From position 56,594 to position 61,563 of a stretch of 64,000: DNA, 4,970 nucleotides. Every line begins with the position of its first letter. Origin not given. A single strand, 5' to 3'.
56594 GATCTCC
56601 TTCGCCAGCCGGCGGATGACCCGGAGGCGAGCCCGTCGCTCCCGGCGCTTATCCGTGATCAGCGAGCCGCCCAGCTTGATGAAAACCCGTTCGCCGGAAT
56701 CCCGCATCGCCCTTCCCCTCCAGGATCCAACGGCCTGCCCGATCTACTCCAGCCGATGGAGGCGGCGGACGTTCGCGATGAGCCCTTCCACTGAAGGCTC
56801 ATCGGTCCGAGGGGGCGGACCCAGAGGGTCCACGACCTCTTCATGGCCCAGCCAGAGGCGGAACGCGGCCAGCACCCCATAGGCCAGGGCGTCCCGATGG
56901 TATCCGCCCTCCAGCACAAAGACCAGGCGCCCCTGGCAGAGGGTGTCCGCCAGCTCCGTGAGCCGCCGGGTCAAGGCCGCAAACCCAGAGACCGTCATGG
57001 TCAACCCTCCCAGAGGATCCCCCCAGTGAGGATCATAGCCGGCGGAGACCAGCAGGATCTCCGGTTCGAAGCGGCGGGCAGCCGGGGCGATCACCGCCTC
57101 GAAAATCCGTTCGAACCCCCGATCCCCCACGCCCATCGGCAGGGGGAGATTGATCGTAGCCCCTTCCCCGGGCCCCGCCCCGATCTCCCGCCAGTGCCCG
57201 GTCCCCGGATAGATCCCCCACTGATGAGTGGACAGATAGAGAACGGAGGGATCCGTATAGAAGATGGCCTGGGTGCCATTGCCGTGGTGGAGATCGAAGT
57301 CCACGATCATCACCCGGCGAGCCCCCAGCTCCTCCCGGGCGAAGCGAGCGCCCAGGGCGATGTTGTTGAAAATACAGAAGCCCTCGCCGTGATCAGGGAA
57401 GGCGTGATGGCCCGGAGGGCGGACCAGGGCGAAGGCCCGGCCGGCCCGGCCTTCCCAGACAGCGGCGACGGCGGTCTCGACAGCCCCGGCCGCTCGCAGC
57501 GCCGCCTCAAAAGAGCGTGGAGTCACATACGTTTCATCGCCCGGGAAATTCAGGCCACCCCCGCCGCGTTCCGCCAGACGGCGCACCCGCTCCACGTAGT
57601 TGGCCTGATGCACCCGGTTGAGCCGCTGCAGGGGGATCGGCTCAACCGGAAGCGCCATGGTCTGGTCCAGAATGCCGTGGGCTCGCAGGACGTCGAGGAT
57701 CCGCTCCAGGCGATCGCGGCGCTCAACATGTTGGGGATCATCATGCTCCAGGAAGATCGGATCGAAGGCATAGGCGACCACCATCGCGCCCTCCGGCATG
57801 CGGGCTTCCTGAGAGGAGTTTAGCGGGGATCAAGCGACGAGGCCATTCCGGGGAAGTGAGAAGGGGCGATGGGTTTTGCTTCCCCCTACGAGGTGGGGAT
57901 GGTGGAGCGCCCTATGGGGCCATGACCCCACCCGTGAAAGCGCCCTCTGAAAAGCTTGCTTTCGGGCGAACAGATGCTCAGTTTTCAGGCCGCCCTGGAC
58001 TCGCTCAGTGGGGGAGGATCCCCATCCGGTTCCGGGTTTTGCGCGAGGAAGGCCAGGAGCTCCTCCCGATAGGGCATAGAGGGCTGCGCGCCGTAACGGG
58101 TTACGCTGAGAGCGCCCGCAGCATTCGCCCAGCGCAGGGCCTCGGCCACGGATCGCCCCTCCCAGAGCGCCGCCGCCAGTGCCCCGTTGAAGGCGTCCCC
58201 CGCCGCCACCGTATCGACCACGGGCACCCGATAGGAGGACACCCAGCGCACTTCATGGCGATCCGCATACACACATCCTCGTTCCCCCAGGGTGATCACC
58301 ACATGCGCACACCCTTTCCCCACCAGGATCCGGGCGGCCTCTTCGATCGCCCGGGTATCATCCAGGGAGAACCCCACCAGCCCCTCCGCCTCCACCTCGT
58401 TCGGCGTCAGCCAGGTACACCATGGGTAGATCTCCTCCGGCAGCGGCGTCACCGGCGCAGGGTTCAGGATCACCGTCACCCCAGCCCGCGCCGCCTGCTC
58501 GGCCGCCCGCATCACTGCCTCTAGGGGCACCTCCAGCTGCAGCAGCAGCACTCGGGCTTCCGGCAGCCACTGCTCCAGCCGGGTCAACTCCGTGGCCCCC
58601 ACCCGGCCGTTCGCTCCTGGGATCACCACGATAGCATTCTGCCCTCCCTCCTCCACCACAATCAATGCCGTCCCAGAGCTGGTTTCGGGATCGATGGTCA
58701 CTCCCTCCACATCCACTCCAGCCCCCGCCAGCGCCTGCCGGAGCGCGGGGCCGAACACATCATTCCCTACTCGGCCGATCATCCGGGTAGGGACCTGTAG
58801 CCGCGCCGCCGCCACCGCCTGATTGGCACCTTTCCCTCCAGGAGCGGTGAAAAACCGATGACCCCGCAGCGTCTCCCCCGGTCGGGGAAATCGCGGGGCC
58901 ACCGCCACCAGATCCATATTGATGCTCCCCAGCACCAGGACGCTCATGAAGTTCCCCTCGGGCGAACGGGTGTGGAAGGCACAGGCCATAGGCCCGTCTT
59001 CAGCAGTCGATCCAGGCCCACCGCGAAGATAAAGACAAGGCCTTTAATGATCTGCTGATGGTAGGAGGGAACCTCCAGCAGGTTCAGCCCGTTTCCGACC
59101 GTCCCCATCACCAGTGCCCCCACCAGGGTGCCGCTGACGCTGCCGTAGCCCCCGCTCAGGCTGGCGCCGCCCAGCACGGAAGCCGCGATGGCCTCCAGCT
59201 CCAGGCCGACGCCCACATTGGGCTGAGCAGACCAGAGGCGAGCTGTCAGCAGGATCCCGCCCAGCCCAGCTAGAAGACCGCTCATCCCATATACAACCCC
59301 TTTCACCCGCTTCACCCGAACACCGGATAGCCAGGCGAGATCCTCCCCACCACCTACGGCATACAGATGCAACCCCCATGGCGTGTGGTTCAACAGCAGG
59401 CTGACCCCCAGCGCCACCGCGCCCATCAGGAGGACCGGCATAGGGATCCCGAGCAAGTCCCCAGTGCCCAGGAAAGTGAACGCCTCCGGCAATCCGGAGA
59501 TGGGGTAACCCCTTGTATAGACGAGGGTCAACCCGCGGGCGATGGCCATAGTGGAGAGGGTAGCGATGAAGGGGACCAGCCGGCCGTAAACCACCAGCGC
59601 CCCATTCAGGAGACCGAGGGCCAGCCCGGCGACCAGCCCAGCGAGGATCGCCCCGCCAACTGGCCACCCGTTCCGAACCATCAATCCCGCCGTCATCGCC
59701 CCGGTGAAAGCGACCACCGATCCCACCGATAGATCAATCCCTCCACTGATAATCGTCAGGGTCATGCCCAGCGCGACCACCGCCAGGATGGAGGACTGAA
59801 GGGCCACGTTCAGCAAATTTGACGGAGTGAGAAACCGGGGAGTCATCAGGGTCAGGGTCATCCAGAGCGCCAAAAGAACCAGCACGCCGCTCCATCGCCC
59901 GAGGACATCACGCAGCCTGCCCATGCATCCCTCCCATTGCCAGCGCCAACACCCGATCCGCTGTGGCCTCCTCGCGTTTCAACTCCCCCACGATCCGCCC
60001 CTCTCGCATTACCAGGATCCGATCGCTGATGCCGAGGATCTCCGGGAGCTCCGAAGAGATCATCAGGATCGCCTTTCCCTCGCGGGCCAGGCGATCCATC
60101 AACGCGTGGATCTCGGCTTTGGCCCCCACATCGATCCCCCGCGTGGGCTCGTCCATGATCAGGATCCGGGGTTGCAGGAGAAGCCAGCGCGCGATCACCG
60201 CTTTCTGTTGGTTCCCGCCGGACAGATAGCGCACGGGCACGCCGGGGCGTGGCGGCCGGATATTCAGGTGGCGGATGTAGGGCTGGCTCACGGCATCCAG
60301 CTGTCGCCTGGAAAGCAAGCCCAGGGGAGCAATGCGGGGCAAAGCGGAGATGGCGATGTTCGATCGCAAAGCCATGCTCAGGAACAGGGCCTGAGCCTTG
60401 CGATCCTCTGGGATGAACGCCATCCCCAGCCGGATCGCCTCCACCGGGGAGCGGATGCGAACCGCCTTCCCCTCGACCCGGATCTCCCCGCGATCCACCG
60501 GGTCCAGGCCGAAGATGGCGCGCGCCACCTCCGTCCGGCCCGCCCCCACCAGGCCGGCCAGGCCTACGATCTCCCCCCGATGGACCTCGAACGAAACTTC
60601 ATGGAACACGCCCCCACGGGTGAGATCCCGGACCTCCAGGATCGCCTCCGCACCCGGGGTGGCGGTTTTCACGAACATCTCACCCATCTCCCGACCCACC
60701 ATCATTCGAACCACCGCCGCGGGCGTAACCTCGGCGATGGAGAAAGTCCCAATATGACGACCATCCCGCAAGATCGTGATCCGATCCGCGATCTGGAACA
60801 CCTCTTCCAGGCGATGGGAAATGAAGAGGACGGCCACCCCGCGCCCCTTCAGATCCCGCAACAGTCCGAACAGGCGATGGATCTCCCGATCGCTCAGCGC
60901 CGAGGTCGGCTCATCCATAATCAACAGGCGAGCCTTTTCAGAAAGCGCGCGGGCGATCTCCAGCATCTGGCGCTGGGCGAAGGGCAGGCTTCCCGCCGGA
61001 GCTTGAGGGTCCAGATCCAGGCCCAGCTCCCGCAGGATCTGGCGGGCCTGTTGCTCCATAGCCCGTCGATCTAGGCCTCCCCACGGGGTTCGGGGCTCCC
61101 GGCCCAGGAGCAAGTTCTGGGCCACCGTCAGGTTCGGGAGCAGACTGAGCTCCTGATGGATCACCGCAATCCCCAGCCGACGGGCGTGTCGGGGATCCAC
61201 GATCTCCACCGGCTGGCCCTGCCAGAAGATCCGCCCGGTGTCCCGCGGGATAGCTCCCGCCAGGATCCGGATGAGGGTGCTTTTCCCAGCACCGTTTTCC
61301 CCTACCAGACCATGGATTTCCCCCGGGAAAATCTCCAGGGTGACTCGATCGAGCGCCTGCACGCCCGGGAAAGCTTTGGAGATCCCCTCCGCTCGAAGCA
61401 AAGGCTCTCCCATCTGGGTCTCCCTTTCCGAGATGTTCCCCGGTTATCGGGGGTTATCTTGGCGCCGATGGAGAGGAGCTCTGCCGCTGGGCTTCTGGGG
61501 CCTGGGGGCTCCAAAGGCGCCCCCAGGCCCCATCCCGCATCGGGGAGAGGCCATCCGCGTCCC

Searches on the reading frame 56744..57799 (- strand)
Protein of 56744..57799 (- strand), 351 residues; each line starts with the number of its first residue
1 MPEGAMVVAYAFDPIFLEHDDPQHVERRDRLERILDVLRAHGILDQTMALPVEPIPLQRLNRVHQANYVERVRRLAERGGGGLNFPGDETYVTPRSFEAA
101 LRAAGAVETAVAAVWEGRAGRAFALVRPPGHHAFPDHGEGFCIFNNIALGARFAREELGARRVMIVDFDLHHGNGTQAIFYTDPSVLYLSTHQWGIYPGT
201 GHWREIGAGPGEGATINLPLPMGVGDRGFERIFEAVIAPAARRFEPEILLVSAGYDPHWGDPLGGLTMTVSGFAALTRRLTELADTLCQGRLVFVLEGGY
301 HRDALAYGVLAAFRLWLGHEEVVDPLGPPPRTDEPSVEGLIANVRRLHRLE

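Call 18: search_protein_families(library=pfam, proteins=[window:56744-57799:-], max_evalue=0.001)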
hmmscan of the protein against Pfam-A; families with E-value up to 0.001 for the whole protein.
window:56744-57799:- (351 aa): 1 family
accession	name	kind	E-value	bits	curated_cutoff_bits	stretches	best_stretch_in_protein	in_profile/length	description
PF00850.24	Hist_deacetyl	-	1e-95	321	27.9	1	24-313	1-295/298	Histone deacetylase domain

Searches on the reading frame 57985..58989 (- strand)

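Call 18: search_protein_families(library=pfam, proteins=[window:57985-58989:-], max_evalue=0.001)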
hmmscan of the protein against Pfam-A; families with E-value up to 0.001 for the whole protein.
window:57985-58989:- (334 aa): 2 families
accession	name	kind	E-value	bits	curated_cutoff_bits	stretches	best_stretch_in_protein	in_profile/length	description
PF00294.29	PfkB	-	2.7e-70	237.5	25.8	1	16-306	3-300/302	pfkB family carbohydrate kinase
PF08543.17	Phos_pyr_kin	-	9.3e-13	48.5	27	1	174-290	103-226/246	Phosphomethylpyrimidine kinase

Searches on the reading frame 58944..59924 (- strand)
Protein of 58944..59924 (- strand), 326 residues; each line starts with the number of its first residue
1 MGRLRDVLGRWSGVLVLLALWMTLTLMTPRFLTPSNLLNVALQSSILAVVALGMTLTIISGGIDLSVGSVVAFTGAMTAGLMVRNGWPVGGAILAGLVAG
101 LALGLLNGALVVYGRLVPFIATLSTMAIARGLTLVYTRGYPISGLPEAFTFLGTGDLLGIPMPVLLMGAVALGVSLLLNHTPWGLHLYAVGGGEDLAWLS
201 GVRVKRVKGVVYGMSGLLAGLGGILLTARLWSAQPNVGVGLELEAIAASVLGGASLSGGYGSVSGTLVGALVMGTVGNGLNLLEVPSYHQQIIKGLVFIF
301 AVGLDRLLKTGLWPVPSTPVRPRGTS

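Call 73: search_protein_families(library=pfam, proteins=[window:58944-59924:-], max_evalue=0.001)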
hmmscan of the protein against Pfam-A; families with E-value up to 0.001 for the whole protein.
window:58944-59924:- (326 aa): 1 family
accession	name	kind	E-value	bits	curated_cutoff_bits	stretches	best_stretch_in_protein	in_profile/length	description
PF02653.21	BPD_transp_2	-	7.7e-45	153.6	26.8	1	36-302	1-269/269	Branched-chain amino acid transport system / permease component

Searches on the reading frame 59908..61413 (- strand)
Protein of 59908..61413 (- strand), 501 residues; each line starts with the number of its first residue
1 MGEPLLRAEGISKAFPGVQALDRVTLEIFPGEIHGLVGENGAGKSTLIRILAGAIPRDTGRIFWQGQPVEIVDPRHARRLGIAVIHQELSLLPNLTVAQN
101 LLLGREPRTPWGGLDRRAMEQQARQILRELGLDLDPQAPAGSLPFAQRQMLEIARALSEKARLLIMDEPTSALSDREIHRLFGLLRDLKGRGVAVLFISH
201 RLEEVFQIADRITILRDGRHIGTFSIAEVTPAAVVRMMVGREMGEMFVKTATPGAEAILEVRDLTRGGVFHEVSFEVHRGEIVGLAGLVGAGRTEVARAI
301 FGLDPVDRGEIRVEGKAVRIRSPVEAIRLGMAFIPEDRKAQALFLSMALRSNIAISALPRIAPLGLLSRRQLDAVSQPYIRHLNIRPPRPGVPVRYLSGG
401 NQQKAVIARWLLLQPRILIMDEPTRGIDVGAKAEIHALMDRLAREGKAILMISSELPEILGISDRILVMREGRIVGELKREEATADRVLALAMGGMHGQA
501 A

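Call 73: search_protein_families(library=pfam, proteins=[window:59908-61413:-], max_evalue=0.001)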
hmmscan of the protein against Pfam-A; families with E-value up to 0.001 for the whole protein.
window:59908-61413:- (501 aa): 4 families
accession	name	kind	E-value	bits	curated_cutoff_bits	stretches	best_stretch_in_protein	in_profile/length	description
PF00005.33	ABC_tran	-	5.1e-55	186.3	25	2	21-171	1-137/137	ABC transporter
PF13304.12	AAA_21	-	1.5e-11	45.4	27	0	33-54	1-22/304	AAA domain, putative AbiEii toxin, Type IV TA system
PF13191.12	AAA_16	-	2e-05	25.6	32.6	0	36-168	29-140/167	AAA ATPase domain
PF13401.12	AAA_22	-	2.9e-05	24.8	27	0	36-201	10-125/130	AAA domain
